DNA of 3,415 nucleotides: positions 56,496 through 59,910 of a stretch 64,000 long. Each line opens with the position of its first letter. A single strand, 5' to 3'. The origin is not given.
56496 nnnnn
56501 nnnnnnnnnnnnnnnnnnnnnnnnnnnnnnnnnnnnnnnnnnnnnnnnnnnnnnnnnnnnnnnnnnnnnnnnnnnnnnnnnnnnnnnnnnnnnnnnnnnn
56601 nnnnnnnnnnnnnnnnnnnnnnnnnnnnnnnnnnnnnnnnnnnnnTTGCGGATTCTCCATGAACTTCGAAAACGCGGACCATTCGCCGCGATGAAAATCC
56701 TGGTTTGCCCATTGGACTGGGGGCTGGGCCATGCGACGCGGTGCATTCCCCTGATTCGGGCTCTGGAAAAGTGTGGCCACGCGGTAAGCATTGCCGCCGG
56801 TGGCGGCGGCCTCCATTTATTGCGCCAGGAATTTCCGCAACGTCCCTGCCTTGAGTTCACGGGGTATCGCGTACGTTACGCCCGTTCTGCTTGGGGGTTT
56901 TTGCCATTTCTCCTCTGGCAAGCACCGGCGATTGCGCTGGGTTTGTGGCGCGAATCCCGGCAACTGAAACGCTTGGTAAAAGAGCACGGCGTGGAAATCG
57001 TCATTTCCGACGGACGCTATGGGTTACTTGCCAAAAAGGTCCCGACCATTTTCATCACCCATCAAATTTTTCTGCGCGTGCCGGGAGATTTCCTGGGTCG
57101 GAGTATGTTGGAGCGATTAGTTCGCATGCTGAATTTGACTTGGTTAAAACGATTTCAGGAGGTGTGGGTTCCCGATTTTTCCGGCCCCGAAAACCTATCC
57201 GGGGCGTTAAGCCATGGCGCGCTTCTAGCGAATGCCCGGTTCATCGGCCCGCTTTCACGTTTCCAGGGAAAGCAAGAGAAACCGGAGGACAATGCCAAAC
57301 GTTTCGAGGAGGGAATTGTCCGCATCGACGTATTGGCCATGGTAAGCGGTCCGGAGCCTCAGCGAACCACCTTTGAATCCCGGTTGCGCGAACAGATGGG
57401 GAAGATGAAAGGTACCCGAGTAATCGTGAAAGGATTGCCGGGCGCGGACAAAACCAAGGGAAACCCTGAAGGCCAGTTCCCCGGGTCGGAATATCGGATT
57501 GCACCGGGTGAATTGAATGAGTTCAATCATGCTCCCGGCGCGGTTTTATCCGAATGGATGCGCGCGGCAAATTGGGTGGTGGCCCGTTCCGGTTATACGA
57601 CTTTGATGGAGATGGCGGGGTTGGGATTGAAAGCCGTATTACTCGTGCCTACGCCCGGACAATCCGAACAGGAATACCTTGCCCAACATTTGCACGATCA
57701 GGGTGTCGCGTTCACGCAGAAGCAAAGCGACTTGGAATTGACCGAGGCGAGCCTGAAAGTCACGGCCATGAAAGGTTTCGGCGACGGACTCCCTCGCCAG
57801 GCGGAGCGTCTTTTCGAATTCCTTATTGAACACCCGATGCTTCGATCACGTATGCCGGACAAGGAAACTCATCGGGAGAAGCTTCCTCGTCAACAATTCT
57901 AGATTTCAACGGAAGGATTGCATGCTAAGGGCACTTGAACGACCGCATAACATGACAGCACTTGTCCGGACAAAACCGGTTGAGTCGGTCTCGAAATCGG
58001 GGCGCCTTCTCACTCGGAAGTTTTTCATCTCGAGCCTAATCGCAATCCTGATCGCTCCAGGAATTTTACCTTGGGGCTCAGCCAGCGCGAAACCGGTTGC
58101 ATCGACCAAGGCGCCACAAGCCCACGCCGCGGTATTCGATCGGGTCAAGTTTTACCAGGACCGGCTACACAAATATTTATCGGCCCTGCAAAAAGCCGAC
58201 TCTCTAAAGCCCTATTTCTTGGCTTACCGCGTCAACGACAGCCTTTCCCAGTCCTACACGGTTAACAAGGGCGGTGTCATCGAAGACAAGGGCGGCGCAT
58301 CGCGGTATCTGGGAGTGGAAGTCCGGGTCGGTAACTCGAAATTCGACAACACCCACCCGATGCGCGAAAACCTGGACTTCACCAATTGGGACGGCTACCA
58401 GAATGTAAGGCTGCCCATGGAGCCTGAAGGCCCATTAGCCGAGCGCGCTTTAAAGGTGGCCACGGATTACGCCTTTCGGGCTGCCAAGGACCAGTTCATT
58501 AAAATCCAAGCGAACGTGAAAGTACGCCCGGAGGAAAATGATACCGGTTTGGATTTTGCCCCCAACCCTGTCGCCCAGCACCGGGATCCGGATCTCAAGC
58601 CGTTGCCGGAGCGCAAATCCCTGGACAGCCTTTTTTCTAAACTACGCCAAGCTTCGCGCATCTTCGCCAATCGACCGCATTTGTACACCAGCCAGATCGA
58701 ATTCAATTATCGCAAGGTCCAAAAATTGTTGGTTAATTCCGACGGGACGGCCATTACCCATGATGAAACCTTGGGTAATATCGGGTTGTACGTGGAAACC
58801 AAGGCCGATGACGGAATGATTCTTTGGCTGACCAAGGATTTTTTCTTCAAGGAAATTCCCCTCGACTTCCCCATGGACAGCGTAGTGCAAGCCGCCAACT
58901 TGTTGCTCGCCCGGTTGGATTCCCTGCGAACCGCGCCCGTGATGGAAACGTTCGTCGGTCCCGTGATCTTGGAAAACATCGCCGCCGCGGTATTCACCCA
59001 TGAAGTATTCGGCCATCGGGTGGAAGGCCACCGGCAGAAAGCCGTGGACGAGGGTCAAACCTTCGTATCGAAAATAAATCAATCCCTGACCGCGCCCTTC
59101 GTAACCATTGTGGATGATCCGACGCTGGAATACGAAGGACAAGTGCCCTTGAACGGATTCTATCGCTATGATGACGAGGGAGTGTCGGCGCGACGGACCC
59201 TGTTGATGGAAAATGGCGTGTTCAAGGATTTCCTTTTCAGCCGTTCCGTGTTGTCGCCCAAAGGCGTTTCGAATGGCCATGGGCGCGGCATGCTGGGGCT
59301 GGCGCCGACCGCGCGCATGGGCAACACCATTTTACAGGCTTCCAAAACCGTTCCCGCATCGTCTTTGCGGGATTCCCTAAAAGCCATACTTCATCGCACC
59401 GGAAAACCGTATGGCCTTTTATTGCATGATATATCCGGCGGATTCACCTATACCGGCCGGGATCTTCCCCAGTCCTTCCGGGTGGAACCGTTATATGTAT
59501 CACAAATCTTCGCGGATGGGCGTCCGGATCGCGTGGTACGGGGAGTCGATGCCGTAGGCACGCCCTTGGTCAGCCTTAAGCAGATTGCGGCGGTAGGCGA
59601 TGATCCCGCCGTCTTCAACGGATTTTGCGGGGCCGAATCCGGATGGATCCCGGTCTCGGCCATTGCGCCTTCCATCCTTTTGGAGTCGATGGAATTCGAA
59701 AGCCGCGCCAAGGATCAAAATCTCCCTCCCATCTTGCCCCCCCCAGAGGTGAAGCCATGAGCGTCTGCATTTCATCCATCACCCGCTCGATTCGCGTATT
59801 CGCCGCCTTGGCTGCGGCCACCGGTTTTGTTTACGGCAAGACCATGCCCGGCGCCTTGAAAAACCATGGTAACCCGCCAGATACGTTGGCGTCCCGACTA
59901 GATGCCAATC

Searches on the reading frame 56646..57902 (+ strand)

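Call 44: search_protein_families(library=pfam, proteins=[window:56646-57902:+], max_evalue=0.0001)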
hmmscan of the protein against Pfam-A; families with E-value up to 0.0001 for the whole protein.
window:56646-57902:+ (418 aa): 3 families
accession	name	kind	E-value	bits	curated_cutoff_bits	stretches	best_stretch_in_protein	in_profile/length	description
PF13528.12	Glyco_trans_1_3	-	5.2e-10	39.4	25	1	17-122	2-102/322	Glycosyl transferase family 1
PF04101.22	Glyco_tran_28_C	-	1.9e-08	35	22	1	302-371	66-139/166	Glycosyltransferase family 28 C-terminal domain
PF13439.12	Glyco_transf_4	-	2.7e-05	24.7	28.5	0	29-154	4-126/170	Glycosyltransferase Family 4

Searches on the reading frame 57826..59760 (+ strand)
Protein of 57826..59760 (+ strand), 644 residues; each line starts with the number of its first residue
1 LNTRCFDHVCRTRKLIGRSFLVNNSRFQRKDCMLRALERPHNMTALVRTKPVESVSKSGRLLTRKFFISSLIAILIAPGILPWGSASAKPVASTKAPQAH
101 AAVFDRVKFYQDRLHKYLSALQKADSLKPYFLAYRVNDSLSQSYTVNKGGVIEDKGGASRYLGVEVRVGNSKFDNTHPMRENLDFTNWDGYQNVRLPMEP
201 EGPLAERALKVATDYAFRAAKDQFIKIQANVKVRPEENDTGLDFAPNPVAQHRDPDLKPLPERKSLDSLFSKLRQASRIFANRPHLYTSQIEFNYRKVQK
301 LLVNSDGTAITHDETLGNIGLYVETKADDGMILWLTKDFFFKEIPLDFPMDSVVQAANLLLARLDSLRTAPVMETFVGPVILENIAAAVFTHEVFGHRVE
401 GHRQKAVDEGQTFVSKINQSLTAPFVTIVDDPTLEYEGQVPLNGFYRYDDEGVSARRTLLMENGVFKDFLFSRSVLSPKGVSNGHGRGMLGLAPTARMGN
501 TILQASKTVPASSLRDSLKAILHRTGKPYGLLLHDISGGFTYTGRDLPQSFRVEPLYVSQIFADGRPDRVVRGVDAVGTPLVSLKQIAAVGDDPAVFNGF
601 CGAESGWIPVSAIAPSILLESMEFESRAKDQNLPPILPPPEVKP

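Call 44: search_protein_families(library=pfam, proteins=[window:57826-59760:+], max_evalue=0.0001)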
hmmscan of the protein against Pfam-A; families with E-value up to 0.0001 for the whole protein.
window:57826-59760:+ (644 aa): 1 family
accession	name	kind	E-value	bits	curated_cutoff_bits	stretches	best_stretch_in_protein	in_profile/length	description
PF19289.4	PmbA_TldD_3rd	-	1.1e-29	103.7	22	1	379-624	5-218/220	PmbA/TldA metallopeptidase C-terminal domain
